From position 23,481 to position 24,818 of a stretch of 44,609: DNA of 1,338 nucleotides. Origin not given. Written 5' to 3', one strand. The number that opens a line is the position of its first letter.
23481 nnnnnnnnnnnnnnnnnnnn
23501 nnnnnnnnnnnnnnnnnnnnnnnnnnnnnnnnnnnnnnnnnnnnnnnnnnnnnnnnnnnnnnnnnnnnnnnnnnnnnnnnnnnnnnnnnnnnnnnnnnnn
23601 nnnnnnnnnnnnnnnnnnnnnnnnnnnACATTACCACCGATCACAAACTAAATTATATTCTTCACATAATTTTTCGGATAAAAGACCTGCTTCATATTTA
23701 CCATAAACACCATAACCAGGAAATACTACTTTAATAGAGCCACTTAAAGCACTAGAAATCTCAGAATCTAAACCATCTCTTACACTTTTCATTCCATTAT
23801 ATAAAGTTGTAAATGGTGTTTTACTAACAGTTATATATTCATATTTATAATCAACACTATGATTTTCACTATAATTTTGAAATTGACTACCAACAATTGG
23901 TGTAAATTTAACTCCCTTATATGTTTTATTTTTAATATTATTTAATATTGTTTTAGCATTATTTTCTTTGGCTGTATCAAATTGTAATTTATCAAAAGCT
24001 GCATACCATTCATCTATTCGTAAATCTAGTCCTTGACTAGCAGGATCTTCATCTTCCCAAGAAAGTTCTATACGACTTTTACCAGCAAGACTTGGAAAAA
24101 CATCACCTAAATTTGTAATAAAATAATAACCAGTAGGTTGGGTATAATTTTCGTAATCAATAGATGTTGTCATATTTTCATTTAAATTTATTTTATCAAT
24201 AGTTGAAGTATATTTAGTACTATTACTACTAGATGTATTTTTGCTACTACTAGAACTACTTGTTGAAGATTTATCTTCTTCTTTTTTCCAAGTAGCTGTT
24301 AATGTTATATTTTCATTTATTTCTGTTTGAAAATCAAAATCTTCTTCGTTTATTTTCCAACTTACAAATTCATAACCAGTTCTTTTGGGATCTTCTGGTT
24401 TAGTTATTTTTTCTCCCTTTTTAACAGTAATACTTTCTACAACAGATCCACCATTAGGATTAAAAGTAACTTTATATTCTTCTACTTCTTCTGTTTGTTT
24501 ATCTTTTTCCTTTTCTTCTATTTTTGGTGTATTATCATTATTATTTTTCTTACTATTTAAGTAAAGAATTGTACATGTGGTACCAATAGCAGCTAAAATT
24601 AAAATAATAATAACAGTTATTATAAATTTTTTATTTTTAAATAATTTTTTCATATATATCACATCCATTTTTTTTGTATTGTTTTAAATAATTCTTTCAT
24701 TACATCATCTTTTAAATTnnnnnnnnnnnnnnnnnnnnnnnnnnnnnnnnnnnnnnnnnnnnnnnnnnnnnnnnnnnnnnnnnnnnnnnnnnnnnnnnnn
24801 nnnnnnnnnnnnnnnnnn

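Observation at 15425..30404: A 15-kb, 16-gene, single-orientation 'surface proteome' block bracketed by a G-tract promoter and a strong terminator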

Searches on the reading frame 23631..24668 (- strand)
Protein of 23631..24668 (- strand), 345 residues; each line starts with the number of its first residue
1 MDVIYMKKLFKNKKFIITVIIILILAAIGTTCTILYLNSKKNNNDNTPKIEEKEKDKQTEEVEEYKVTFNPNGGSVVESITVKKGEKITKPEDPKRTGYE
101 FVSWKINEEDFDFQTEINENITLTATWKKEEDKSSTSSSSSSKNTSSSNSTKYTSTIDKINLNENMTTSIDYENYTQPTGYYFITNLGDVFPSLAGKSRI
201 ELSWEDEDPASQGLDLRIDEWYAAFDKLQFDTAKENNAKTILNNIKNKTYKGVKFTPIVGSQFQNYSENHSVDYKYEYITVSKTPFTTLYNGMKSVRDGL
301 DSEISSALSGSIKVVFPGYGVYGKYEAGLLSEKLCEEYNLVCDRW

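Call 5: search_protein_families(library=pfam, proteins=[window:23631-24668:-], max_evalue=0.01)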
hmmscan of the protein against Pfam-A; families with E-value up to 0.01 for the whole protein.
window:23631-24668:- (345 aa): 3 families
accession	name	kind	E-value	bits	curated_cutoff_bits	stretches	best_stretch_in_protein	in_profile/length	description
PF09479.16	Flg_new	-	8.5e-16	58.3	27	1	65-125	1-64/65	Listeria-Bacteroides repeat domain (List_Bact_rpt)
PF18998.6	Flg_new_2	-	4.3e-05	23.8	23.6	1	65-130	1-72/73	Divergent InlB B-repeat domain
PF21386.2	IntS11_C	-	0.0015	19.4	27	0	31-111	13-84/92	Integrator IntS11, C-terminal domain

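Call 9: search_protein_families(library=ncbifam, proteins=[window:23631-24668:-], max_evalue=0.01)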
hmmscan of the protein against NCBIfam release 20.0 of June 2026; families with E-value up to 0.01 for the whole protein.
window:23631-24668:- (345 aa): 1 family
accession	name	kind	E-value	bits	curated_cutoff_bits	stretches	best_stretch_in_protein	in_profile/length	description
NF005826.1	PRK07718.1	equivalog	0.0042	17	140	1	10-64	2-55/143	flagellar basal body-associated protein FliL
